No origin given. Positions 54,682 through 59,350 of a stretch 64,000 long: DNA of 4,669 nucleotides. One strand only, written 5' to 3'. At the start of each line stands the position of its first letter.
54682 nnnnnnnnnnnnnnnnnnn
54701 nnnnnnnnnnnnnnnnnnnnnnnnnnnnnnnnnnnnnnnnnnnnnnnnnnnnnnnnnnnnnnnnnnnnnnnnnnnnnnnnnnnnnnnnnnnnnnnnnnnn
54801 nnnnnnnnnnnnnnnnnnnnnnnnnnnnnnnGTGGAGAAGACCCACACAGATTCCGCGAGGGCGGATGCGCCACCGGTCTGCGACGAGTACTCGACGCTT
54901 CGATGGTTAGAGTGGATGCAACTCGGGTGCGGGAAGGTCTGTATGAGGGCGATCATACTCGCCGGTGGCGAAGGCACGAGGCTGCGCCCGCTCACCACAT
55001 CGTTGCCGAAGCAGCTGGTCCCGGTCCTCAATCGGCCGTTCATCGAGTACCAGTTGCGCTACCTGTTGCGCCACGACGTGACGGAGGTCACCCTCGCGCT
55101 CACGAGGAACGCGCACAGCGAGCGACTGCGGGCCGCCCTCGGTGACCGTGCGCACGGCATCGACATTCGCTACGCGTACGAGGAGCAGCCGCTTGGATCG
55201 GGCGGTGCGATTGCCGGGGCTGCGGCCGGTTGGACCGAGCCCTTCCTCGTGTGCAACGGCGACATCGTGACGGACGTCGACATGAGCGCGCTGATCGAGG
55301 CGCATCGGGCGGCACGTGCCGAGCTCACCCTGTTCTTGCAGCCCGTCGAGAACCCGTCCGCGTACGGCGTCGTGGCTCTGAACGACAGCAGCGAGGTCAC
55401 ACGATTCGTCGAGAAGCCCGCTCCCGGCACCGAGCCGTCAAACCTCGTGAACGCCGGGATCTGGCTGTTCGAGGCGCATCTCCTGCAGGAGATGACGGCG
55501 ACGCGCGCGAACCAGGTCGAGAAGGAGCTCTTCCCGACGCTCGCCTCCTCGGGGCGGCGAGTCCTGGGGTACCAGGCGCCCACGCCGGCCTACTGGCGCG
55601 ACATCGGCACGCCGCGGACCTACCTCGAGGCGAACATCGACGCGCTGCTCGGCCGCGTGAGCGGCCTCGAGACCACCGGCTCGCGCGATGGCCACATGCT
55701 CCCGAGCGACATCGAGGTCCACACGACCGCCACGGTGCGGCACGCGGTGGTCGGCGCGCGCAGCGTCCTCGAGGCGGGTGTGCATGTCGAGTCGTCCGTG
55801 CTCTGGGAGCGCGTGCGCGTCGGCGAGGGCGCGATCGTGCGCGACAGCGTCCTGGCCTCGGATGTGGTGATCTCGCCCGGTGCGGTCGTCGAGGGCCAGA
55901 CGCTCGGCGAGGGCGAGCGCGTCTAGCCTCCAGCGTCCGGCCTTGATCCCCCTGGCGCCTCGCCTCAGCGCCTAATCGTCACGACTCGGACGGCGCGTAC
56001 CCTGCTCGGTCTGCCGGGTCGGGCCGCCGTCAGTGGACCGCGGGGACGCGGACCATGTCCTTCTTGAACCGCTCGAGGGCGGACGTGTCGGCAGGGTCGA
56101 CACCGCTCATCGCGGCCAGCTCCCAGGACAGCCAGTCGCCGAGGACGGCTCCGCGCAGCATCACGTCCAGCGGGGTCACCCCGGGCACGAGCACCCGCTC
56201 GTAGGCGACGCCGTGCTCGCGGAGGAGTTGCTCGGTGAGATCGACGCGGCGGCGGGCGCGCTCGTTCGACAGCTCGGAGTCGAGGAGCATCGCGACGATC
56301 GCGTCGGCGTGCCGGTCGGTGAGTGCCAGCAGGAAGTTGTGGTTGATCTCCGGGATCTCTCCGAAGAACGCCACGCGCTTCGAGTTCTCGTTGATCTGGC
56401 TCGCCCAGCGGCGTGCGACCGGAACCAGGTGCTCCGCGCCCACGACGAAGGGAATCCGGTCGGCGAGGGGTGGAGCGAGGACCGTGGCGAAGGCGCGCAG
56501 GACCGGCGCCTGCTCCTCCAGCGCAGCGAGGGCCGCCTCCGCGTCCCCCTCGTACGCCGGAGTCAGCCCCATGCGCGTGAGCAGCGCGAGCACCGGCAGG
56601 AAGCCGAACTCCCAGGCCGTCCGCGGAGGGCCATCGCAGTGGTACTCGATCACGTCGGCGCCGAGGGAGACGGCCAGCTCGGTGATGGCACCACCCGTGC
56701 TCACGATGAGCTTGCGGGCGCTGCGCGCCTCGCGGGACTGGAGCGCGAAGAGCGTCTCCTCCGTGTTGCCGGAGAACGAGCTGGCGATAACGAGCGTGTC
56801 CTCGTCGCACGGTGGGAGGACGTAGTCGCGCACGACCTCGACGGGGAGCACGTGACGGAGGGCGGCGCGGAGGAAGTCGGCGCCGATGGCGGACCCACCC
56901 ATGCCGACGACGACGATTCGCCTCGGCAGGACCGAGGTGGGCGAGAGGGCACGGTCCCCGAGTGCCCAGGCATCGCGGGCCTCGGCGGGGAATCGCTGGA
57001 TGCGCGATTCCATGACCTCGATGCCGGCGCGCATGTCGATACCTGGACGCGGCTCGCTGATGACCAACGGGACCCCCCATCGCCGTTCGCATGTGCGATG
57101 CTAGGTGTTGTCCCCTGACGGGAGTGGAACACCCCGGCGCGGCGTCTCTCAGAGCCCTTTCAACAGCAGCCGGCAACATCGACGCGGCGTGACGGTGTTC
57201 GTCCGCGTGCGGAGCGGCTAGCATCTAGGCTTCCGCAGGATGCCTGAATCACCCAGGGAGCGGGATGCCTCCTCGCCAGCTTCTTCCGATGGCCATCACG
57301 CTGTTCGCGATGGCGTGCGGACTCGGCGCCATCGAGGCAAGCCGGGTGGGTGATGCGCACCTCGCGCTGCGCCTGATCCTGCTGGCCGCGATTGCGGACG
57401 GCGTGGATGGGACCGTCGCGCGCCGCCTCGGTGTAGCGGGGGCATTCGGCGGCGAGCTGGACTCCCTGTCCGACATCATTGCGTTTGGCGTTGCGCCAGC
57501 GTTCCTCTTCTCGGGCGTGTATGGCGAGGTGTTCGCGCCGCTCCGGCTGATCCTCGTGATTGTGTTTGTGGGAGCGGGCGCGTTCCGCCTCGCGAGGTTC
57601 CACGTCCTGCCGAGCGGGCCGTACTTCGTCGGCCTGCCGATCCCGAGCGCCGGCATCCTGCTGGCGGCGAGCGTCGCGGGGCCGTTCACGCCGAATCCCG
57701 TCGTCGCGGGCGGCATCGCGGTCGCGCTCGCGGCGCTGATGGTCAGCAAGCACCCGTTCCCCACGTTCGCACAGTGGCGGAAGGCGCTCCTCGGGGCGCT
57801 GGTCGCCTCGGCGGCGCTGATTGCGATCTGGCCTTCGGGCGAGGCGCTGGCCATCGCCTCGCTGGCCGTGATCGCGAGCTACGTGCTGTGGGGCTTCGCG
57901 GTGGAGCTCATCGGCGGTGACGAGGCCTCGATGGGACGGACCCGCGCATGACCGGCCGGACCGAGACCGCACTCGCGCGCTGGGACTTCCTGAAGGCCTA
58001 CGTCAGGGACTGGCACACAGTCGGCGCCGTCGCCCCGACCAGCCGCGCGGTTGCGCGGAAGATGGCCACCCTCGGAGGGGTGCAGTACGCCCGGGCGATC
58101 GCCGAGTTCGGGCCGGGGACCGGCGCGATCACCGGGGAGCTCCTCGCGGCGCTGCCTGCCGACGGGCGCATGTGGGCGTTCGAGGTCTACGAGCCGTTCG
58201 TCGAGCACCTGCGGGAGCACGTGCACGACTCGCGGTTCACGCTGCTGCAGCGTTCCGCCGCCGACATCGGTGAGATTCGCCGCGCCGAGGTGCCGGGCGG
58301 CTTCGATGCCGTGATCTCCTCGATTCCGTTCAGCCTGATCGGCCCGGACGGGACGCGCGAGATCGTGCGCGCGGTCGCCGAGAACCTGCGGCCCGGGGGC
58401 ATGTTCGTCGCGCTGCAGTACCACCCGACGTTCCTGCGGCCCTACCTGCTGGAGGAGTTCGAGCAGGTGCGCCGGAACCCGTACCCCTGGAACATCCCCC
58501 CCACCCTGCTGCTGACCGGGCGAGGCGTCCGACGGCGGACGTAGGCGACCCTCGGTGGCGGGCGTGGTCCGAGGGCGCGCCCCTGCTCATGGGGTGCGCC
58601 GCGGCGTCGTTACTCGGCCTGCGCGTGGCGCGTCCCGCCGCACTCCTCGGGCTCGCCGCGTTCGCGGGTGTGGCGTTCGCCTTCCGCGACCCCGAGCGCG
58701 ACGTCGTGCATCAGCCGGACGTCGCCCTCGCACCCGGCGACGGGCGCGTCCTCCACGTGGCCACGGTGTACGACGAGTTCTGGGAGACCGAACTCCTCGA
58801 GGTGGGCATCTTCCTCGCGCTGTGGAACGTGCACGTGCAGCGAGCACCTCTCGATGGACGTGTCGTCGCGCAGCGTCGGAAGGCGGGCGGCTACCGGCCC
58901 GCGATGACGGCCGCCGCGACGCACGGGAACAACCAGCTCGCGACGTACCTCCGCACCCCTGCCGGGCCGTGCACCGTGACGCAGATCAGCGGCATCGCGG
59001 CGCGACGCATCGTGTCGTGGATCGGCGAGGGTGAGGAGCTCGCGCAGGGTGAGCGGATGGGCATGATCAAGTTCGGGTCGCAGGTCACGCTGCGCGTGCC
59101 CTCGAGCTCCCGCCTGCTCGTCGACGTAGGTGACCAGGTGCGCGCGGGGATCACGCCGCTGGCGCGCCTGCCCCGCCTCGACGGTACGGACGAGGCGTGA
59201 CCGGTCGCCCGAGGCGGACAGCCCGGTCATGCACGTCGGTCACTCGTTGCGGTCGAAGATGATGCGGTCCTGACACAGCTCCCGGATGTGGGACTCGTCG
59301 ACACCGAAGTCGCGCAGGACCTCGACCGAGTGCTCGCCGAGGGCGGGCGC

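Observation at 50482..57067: Mannose glycoconjugate cluster: GH99-like hydrolase, PLC-like phosphoesterase, GT39-type transferase, GDP-mannose pyrophosphorylase and PGI/PMI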

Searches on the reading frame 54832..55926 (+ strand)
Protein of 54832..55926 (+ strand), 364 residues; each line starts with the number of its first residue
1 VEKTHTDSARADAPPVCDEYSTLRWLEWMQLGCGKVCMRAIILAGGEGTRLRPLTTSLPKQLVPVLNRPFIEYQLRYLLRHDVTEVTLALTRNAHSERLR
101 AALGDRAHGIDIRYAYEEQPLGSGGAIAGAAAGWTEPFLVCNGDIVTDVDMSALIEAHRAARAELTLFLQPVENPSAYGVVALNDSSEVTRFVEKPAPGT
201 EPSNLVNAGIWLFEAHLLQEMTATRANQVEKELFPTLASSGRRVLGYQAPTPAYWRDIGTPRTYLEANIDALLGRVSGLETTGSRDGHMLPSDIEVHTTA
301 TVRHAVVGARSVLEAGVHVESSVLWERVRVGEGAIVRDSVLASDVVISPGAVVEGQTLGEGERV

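Call 4: search_protein_families(library=pfam, proteins=[window:54832-55926:+], max_evalue=0.01)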
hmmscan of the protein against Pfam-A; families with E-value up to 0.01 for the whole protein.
window:54832-55926:+ (364 aa): 6 families
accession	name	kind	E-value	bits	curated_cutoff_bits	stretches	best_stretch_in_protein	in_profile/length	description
PF00483.29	NTP_transferase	-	1.9e-47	162.4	21.2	1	40-269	2-240/245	Nucleotidyl transferase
PF12804.13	NTP_transf_3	-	2.6e-10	41.1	27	1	40-164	1-117/160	MobA-like NTP transferase domain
PF25084.1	LbH_EIF2B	-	3.9e-10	40.1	54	1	290-356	24-90/105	EIF2B subunit epsilon LbH domain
PF24894.1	Hexapep_GlmU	-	1.6e-07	31.8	23.3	1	298-353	28-83/104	GlmU-like, C-terminal hexapeptide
PF00132.30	Hexapep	-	0.0034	17.5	27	0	327-355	7-36/36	Bacterial transferase hexapeptide (six repeats)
PF01128.25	IspD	-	0.0095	16.2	27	0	39-94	2-55/221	2-C-methyl-D-erythritol 4-phosphate cytidylyltransferase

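Call 5: search_protein_families(library=ncbifam, proteins=[window:54832-55926:+], max_evalue=0.01)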
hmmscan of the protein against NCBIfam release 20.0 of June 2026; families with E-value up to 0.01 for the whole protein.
window:54832-55926:+ (364 aa): 39 families (the best 25 are shown)
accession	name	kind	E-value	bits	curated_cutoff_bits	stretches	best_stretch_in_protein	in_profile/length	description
NF052502.1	man1P_GTase_Rv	exception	6.4e-73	245.6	440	1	39-363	2-323/352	mannose-1-phosphate guanylyltransferase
TIGR03992.1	Arch_glmU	subfamily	1.7e-45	155.6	292.1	1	38-306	1-261/393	bifunctional sugar-1-phosphate nucleotidylyltransferase/acetyltransferase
TIGR01208.1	rmlA_long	equivalog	1e-42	146.3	320.25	1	39-353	1-314/353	glucose-1-phosphate thymidylyltransferase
TIGR02091.1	glgC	equivalog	4.6e-33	114.8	424.9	2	135-355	113-347/364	glucose-1-phosphate adenylyltransferase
NF041313.1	UDPGP_AglF_Halo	equivalog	1.1e-30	106.8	400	1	38-233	1-195/234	UTP--glucose-1-phosphate uridylyltransferase AglF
NF041173.1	Sug_nt_acttase_Thmprot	equivalog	1.8e-30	106.2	600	1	38-274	1-230/405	bifunctional sugar-1-phosphate nucleotidylyltransferase/acetyltransferase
NF049965.1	GlMnHpPGnyltfHddC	equivalog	6.5e-30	104.4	300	1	38-264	1-214/221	D-glycero-D-manno-heptose 1-phosphate guanosyltransferase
NF045761.1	NAMPUrTaseMurU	equivalog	1e-29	104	250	1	38-264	1-220/226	N-acetylmuramate alpha-1-phosphate uridylyltransferase MurU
NF003670.0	PRK05293.1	equivalog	6.5e-29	101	470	1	138-361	121-349/382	glucose-1-phosphate adenylyltransferase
NF002023.0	PRK00844.1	subfamily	5.1e-26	91.4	458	2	139-353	122-364/408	glucose-1-phosphate adenylyltransferase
NF001947.0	PRK00725.1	subfamily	3.7e-24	85.3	470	2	139-271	134-287/426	glucose-1-phosphate adenylyltransferase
NF010935.0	PRK14355.1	equivalog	1e-23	83.7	718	1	39-359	5-324/459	bifunctional UDP-N-acetylglucosamine diphosphorylase/glucosamine-1-phosphate N-acetyltransferase GlmU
TIGR01207.1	rmlA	equivalog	4.9e-23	81.6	360.65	1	39-219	1-181/286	glucose-1-phosphate thymidylyltransferase RfbA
TIGR01173.1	glmU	equivalog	1.5e-22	80.1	366.85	1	38-233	1-193/452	bifunctional UDP-N-acetylglucosamine diphosphorylase/glucosamine-1-phosphate N-acetyltransferase GlmU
NF002772.0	PRK02862.1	equivalog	2.7e-21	75.8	537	2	205-341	207-344/429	glucose-1-phosphate adenylyltransferase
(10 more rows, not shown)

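Call 50: search_solved_structures(query=window:54943-55926:+, max_evalue=1e-10)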
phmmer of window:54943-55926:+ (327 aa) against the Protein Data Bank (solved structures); distinct sequences matched with E-value up to 1e-10: 55.
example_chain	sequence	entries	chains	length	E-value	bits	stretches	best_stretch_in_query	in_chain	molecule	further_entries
8yre_D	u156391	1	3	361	1e-40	143.1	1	1-320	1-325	Mannose-1-phosphate guanylyltransferase 1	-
7x8j_A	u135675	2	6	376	1.2e-40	142.9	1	1-320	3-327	Mannose-1-phosphate guanylyltransferase 1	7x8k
7whr_B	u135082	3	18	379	1e-39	139.8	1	1-324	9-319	Nucleotidyl transferase family protein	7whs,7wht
7d72_K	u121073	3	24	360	1e-38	136.5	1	1-300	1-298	Mannose-1-phosphate guanyltransferase beta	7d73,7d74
8x7s_B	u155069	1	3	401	1.2e-30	110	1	1-301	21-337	UTP--glucose-1-phosphate uridylyltransferase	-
5z09_A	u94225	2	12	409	8e-26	94.2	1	1-306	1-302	Dual sugar-1-phosphate nucleotidylyltransferase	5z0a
2ggo_A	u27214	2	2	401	9.2e-25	90.7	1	1-306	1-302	401aa long hypothetical glucose-1-phosphate thymidylyltransferase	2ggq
4y7t_A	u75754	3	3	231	1.7e-21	80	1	1-143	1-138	Nucleotidyl transferase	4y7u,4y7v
7d72_A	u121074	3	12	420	8.6e-21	77.6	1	2-193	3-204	Mannose-1-phosphate guanyltransferase alpha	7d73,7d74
5ids_A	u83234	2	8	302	1.8e-20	76.6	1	2-231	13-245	Glucose-1-phosphate thymidylyltransferase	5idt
6b5e_A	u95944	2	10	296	3.5e-20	75.6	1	1-241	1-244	Glucose-1-phosphate thymidylyltransferase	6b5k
6n0u_A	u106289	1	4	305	7.4e-19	71.3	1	2-230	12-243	Glucose-1-phosphate thymidylyltransferase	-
1h5r_A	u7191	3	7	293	8.2e-19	71.1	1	2-242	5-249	GLUCOSE-1-PHOSPHATE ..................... | Glucose-1-phosphate thymidylyltransferase 1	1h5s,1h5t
1h5r_B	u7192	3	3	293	9e-19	71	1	2-242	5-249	GLUCOSE-1-PHOSPHATE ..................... | Glucose-1-phosphate thymidylyltransferase 1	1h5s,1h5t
1h5s_D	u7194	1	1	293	1.2e-18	70.6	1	2-242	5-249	Glucose-1-phosphate thymidylyltransferase 1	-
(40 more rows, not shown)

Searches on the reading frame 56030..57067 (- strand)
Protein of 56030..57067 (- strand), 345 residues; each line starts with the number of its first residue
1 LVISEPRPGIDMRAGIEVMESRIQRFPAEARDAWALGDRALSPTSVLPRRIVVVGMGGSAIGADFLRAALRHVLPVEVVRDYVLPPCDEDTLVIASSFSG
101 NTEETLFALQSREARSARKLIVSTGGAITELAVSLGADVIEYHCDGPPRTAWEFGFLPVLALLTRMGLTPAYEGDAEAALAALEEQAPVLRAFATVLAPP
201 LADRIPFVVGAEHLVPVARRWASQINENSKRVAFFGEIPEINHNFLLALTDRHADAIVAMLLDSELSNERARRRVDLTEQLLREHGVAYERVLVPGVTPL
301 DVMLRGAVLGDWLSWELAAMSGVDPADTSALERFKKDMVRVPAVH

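Call 4: search_protein_families(library=pfam, proteins=[window:56030-57067:-], max_evalue=0.01)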
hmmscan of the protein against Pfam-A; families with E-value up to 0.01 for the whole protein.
window:56030-57067:- (345 aa): 2 families
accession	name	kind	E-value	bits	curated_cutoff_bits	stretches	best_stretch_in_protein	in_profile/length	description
PF10432.14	bact-PGI_C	-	2.4e-36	125.4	24.5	1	194-338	5-151/151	Bacterial phospho-glucose isomerase C-terminal SIS domain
PF01380.27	SIS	-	2.9e-07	30.8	25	1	49-119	6-83/131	SIS domain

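Call 5: search_protein_families(library=ncbifam, proteins=[window:56030-57067:-], max_evalue=0.01)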
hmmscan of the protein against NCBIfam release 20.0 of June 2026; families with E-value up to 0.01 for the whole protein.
window:56030-57067:- (345 aa): 7 families
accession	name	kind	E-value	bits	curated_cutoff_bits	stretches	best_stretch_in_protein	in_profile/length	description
NF006425.0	PRK08674.1-5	equivalog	1.8e-58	198.1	471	1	19-339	19-354/358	bifunctional phosphoglucose/phosphomannose isomerase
NF006426.0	PRK08674.1-6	subfamily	1.3e-56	192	295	1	19-339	16-350/354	bifunctional phosphoglucose/phosphomannose isomerase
TIGR02128.1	G6PI_arch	equivalog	1.1e-54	185.5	213.9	1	49-337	22-306/308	bifunctional phosphoglucose/phosphomannose isomerase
NF006423.0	PRK08674.1-2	equivalog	1.8e-53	181.5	254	1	50-338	29-316/317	bifunctional phosphoglucose/phosphomannose isomerase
NF006424.0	PRK08674.1-3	equivalog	3.5e-38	131.9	730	1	19-338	20-352/355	bifunctional phosphoglucose/phosphomannose isomerase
NF006422.0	PRK08674.1-1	subfamily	4.9e-32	111.6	317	1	50-336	27-293/302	bifunctional phosphoglucose/phosphomannose isomerase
TIGR03127.2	RuMP_HxlB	equivalog_domain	0.0084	16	160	0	49-123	31-106/178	6-phospho-3-hexuloisomerase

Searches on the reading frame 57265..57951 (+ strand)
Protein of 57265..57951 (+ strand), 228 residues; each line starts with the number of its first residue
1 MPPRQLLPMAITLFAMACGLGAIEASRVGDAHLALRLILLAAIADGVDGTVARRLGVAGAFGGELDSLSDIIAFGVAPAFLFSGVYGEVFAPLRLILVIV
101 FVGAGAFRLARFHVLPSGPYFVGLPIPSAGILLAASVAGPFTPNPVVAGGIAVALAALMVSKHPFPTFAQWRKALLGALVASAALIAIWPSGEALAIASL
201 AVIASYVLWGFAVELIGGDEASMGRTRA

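Call 7: search_protein_families(library=pfam, proteins=[window:57265-57951:+], max_evalue=0.001)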
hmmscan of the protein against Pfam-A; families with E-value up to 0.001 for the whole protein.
window:57265-57951:+ (228 aa): 1 family
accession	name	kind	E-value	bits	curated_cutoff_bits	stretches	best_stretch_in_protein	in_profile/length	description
PF01066.26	CDP-OH_P_transf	-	9.8e-13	49.2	22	1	6-136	2-131/152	CDP-alcohol phosphatidyltransferase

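Call 51: search_protein_families(library=ncbifam, proteins=[window:57265-57951:+], max_evalue=0.001)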
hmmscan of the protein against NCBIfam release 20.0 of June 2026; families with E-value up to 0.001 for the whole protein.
window:57265-57951:+ (228 aa): 9 families
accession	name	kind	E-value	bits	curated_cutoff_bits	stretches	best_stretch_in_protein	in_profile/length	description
TIGR04217.1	archae_ser_T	exception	2.5e-30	105.9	200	1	7-200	9-203/221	archaetidylserine synthase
NF038087.1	arch_ser_synth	exception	4.1e-30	105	240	1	10-201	9-205/216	archaetidylserine synthase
TIGR00473.1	pssA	equivalog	2.8e-29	102.2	107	1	14-166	3-153/153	CDP-diacylglycerol--serine O-phosphatidyltransferase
NF038086.1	anchor_synt_A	exception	6.1e-23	81.8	200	1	10-210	12-217/222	protein sorting system archaetidylserine synthase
NF045885.1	PhCholSynBorr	equivalog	4.2e-07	30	400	1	11-125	15-132/234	phosphatidylcholine synthase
NF040950.1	archin_ph_syn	equivalog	1.8e-06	27.9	180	1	8-77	26-96/191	archaetidylinositol phosphate synthase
NF045887.1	PhCholSynPs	equivalog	6.4e-05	22.7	300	1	30-207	37-221/235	phosphatidylcholine synthase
TIGR00560.1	pgsA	equivalog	0.00029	21.4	109.1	1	34-99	36-98/183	CDP-diacylglycerol--glycerol-3-phosphate 3-phosphatidyltransferase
NF045884.1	PhCholSynAgro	equivalog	0.00055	19.9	350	1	38-212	43-213/235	phosphatidylcholine synthase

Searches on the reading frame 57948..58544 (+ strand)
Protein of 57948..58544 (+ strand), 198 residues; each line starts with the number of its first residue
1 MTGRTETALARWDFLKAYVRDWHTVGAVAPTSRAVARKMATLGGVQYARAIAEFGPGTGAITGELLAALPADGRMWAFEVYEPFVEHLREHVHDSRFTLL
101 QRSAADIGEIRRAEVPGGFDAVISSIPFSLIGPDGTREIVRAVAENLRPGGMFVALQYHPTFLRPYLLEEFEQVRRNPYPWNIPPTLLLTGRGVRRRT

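Call 7: search_protein_families(library=pfam, proteins=[window:57948-58544:+], max_evalue=0.001)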
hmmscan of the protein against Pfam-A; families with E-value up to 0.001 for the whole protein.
window:57948-58544:+ (198 aa): 3 families
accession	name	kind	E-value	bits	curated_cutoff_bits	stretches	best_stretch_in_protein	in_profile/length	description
PF13649.12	Methyltransf_25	-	1.5e-08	35.6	27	1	51-151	1-97/97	Methyltransferase domain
PF08242.18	Methyltransf_12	-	3.3e-07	31.4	30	1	53-153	2-98/98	Methyltransferase domain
PF08241.18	Methyltransf_11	-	0.00031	21.7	21.2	1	53-154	2-94/95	Methyltransferase domain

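Call 51: search_protein_families(library=ncbifam, proteins=[window:57948-58544:+], max_evalue=0.001)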
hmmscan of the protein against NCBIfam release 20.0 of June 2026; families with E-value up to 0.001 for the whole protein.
window:57948-58544:+ (198 aa): 7 families
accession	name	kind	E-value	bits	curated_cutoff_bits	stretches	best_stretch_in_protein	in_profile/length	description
NF041658.1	ornithlipidmtase_OlsG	equivalog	5.8e-16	58.8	350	1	14-195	7-189/191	ornithine lipid N-methyltransferase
NF045881.1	PLipidMtase_Agro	equivalog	1.2e-15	57.5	250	1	13-161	18-164/197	phospholipid N-methyltransferase PmtA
NF043040.1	corrin_prot_MT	hypoth_equivalog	9.3e-09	35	180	1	23-155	22-147/216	corrinoid protein-associated methyltransferase CpaM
TIGR00755.1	ksgA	equivalog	1.2e-06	28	171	1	33-130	15-106/256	16S rRNA (adenine(1518)-N(6)/adenine(1519)-N(6))-dimethyltransferase RsmA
NF000499.2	Erm23S_rRNA_broad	equivalog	3e-06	26.8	212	1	32-130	8-98/244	23S ribosomal RNA methyltransferase Erm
NF041820.1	daptide_MTase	equivalog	5.4e-06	26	175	1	50-154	39-141/243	daptide-type RiPP biosynthesis methyltransferase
NF000337.1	erm_SHROVE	exception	1.6e-05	24.3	320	1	32-130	13-103/248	ErmE/ErmH/ErmO/ErmR family 23S rRNA (adenine(2058)-N(6))-methyltransferase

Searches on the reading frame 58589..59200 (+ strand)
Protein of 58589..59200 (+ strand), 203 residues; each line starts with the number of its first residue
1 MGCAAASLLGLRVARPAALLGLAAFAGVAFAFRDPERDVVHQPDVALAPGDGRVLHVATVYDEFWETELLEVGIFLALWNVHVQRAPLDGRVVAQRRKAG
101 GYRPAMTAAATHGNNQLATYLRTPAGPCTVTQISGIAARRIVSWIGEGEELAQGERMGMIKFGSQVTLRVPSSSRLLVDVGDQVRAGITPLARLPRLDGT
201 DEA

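Call 55: search_protein_families(library=ncbifam, proteins=[window:58589-59200:+], max_evalue=0.00001)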
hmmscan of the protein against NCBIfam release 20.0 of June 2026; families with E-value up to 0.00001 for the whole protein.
window:58589-59200:+ (203 aa): 11 families
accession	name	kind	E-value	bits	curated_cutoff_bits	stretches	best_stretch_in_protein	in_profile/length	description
NF003685.0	PRK05305.2-5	equivalog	4.6e-49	166.4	183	1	10-194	20-193/198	phosphatidylserine decarboxylase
NF003678.0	PRK05305.1-2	equivalog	2.6e-47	161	225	1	18-194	39-217/218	phosphatidylserine decarboxylase family protein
TIGR00164.2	AS_decarb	equivalog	1.3e-41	142.2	230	1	17-195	26-212/215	archaetidylserine decarboxylase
NF003683.0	PRK05305.2-3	equivalog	1.4e-40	138.8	244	1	8-193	23-202/204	phosphatidylserine decarboxylase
NF003682.0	PRK05305.2-2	equivalog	1.6e-38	132.2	284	1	16-193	34-211/212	phosphatidylserine decarboxylase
NF003680.0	PRK05305.1-5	equivalog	2.9e-38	131.4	262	1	29-195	49-215/217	phosphatidylserine decarboxylase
NF003679.0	PRK05305.1-3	equivalog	3.7e-37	128.1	252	1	6-194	41-233/234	phosphatidylserine decarboxylase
NF003677.0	PRK05305.1-1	equivalog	4.4e-35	121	315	1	4-197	26-223/232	phosphatidylserine decarboxylase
NF038088.1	anchor_synt_D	exception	1.2e-32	113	240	1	10-191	19-192/194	protein sorting system archaetidylserine decarboxylase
NF003684.0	PRK05305.2-4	equivalog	2e-29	102.8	317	1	27-194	44-214/228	phosphatidylserine decarboxylase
NF003681.0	PRK05305.2-1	equivalog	1.3e-26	93.5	377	1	18-194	37-218/231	phosphatidylserine decarboxylase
